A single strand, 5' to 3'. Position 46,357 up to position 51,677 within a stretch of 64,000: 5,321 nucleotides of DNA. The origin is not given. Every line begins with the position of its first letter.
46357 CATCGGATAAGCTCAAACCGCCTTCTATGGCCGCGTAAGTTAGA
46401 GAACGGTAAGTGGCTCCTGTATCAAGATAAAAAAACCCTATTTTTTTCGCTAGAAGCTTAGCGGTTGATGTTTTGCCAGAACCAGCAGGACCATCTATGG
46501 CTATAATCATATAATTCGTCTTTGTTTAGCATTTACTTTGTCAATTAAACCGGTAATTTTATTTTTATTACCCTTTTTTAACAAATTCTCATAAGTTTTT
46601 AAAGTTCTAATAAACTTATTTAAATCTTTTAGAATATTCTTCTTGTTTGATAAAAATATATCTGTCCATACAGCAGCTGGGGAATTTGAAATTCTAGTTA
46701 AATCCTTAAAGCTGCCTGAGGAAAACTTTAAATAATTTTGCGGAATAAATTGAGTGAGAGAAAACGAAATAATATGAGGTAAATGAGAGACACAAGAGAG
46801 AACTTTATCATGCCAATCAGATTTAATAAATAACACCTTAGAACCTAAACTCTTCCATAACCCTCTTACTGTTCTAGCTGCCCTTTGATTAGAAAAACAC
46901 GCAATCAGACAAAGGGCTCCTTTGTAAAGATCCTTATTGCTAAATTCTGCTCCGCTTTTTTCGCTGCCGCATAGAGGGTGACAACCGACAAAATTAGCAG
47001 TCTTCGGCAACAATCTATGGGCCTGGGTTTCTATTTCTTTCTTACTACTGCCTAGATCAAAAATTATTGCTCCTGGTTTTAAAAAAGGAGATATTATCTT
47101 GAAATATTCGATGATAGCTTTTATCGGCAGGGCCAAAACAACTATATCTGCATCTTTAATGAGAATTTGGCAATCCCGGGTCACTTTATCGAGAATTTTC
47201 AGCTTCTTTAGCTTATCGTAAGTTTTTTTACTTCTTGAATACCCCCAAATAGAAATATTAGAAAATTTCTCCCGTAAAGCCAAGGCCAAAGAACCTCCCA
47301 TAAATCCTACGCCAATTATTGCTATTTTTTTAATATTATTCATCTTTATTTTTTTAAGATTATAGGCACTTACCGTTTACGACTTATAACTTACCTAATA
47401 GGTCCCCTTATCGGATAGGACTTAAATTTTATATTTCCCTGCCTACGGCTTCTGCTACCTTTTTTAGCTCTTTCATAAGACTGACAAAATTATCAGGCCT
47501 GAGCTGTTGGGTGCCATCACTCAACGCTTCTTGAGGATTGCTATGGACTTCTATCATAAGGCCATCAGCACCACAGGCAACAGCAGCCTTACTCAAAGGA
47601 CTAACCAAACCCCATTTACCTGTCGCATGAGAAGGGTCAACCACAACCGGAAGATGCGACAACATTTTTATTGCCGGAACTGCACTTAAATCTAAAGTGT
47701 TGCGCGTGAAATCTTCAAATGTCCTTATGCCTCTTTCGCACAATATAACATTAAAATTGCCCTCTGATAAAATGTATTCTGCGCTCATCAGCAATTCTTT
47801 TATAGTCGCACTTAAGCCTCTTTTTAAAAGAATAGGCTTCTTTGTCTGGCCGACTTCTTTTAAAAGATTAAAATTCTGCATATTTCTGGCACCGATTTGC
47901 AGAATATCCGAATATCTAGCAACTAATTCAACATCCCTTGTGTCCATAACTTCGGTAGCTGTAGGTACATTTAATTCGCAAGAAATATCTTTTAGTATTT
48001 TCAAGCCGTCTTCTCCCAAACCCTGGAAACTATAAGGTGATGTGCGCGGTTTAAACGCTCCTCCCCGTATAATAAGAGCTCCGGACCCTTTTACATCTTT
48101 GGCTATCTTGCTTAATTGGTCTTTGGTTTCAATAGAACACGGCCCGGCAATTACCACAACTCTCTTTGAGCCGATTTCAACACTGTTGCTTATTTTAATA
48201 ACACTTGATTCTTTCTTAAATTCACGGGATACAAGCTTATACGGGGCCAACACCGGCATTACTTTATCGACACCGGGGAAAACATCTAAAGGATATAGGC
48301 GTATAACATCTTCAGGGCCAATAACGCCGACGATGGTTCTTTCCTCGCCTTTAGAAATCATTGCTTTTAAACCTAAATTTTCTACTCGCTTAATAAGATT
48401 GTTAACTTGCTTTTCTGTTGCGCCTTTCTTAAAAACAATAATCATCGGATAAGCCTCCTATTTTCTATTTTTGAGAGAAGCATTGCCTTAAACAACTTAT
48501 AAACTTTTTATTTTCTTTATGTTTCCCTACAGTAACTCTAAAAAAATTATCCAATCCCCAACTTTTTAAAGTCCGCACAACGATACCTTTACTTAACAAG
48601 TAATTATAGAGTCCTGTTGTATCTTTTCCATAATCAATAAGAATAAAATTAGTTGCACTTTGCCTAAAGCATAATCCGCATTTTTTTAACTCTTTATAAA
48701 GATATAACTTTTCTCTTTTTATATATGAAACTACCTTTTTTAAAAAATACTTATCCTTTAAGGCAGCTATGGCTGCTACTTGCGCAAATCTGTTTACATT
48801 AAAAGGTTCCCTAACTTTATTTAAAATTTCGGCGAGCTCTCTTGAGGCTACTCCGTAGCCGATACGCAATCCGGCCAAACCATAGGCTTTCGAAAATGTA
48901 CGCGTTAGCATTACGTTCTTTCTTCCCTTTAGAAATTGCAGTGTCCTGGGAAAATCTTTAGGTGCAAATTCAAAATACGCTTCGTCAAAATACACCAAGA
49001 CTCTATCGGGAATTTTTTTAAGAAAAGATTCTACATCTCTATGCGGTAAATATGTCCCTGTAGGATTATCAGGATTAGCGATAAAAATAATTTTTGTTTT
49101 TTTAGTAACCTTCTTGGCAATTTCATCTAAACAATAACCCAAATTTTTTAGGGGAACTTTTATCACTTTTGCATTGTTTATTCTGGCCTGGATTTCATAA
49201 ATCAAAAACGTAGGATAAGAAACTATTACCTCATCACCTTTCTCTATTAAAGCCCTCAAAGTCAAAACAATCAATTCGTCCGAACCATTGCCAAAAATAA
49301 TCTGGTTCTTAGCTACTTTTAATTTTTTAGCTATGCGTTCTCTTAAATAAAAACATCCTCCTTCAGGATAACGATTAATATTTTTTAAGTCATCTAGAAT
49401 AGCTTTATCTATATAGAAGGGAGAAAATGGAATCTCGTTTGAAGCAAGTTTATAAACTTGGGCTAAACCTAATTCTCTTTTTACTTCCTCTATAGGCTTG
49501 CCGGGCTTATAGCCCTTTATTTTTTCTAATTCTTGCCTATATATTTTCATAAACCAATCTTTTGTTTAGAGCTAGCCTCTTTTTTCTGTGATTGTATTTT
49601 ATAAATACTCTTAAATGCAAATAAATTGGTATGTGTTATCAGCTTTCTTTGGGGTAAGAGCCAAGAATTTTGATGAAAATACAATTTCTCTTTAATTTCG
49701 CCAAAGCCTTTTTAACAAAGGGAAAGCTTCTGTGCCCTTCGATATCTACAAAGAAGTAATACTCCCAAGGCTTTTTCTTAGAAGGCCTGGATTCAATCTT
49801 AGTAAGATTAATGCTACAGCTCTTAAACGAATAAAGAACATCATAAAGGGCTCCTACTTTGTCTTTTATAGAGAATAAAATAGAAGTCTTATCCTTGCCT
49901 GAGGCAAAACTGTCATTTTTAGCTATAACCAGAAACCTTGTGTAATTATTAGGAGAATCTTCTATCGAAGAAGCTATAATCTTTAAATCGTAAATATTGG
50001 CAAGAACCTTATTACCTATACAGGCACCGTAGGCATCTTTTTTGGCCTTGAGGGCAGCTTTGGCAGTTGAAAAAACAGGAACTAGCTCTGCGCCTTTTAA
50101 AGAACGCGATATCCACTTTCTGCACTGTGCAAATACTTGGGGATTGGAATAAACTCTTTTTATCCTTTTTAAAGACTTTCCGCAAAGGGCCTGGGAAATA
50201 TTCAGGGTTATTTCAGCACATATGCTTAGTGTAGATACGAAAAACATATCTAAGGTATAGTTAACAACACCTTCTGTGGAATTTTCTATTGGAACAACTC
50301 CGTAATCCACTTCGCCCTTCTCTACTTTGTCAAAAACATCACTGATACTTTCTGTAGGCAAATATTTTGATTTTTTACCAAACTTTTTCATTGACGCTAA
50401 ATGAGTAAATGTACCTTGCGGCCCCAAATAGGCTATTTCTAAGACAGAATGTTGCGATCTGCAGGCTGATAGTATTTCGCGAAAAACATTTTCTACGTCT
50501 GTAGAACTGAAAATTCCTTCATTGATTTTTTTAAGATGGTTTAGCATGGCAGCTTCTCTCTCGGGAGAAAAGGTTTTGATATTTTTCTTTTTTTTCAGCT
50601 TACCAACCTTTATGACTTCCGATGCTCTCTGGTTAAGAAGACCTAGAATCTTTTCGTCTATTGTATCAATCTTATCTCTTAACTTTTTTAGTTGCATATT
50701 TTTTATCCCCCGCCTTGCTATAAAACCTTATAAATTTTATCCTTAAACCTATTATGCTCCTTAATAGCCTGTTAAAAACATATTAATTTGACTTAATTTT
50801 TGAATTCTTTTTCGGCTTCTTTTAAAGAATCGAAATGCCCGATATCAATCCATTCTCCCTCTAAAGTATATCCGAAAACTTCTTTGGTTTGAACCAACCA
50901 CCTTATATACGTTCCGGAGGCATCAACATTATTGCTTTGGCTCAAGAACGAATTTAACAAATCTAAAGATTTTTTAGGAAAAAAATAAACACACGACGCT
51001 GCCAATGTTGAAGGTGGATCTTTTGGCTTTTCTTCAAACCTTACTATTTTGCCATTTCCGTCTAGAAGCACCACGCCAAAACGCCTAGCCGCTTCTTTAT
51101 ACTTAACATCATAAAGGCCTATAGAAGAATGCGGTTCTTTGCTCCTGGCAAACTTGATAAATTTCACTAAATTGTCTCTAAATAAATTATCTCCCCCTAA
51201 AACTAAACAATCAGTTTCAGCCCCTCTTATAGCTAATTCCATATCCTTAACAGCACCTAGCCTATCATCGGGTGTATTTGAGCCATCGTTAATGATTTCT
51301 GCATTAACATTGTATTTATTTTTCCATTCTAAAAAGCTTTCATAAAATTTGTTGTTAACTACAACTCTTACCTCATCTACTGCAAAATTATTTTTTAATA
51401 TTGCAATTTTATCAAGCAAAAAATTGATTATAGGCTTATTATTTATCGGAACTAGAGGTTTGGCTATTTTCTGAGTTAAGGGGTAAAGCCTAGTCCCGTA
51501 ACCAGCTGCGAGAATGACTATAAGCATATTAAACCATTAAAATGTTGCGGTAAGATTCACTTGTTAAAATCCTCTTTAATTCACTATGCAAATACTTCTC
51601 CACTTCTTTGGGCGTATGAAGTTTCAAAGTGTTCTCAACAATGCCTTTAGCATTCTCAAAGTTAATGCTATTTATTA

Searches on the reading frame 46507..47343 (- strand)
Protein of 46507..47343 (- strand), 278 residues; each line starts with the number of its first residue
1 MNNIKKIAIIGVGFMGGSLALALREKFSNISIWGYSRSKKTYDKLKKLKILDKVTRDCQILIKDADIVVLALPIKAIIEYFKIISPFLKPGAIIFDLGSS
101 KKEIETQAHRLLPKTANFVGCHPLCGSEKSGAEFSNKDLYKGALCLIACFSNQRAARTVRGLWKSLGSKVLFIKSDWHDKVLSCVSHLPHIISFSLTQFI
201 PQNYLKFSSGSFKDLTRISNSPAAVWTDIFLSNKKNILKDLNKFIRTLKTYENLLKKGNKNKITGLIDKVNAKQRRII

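Call 61: search_protein_families(library=pfam, proteins=[window:46507-47343:-], max_evalue=0.00001)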
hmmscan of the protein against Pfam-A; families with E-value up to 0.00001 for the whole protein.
window:46507-47343:- (278 aa): 5 families
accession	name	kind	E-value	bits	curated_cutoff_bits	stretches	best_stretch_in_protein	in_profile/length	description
PF02153.23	PDH_N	-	3.5e-29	101.7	26.5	1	19-170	1-152/154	Prephenate dehydrogenase, nucleotide-binding domain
PF20463.3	PDH_C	-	3e-20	72.9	22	1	175-263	2-96/102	Prephenate dehydrogenase, dimerization domain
PF03446.21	NAD_binding_2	-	9.4e-10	39.2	21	1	6-129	1-124/161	NAD binding domain of 6-phosphogluconate dehydrogenase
PF03807.23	F420_oxidored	-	3.9e-09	37.4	21.6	1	6-84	1-79/94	NADP oxidoreductase coenzyme F420-dependent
PF01210.29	NAD_Gly3P_dh_N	-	5.1e-08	33.5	23.1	1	6-111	1-113/158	NAD-dependent glycerol-3-phosphate dehydrogenase N-terminus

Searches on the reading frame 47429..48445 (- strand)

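Call 61: search_protein_families(library=pfam, proteins=[window:47429-48445:-], max_evalue=0.00001)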
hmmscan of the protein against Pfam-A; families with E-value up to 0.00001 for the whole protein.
window:47429-48445:- (338 aa): 3 families
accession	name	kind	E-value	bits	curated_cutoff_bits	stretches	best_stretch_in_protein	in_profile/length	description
PF00793.26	DAHP_synth_1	-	5.7e-85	284.9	25.5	1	84-333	5-267/270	DAHP synthetase I family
PF18152.6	DAHP_snth_FXD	-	1.3e-21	76.6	27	1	1-66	1-66/67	DAHP synthase ferredoxin-like domain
PF03102.20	NeuB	-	6.6e-09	36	22.1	1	143-337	53-239/241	NeuB family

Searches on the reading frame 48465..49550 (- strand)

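Call 61: search_protein_families(library=pfam, proteins=[window:48465-49550:-], max_evalue=0.00001)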
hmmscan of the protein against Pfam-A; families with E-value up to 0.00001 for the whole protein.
window:48465-49550:- (361 aa): 2 families
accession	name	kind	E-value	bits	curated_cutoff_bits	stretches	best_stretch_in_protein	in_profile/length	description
PF00155.27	Aminotran_1_2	-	2.1e-61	208.6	19.7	1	32-352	3-359/361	Aminotransferase class I and II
PF00266.25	Aminotran_5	-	1.6e-06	27.8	21.5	1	69-190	48-176/371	Aminotransferase class-V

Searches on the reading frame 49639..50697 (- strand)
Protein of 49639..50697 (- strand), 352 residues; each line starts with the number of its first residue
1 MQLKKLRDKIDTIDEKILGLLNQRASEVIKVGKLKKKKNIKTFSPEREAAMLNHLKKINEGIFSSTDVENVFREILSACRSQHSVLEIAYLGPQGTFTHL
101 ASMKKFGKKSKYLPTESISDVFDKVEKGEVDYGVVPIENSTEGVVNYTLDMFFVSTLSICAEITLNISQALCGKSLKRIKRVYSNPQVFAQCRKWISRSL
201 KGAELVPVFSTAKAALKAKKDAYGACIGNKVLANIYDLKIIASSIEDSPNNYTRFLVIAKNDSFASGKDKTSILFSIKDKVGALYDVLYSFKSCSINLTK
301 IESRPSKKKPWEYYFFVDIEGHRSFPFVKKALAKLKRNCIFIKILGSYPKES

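Call 61: search_protein_families(library=pfam, proteins=[window:49639-50697:-], max_evalue=0.00001)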
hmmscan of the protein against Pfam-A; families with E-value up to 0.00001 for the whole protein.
window:49639-50697:- (352 aa): 3 families
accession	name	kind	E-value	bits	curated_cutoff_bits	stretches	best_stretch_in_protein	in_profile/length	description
PF00800.23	PDT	-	5e-63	212.6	25.2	1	88-262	1-180/181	Prephenate dehydratase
PF01817.26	CM_2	-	1.1e-19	70.8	27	1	6-82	1-78/80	Chorismate mutase type II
PF01842.31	ACT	-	7.1e-06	26.1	27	0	271-336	1-65/66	ACT domain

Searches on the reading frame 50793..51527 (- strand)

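Call 23: search_protein_families(library=pfam, proteins=[window:50793-51527:-], max_evalue=0.001)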
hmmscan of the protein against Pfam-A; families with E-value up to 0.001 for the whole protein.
window:50793-51527:- (244 aa): 2 families
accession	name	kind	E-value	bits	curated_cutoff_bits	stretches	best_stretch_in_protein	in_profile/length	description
PF00483.29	NTP_transferase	-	3.9e-42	144.9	21.2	1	4-241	3-241/245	Nucleotidyl transferase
PF12804.13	NTP_transf_3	-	4.8e-06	27.3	27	1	4-116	2-98/160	MobA-like NTP transferase domain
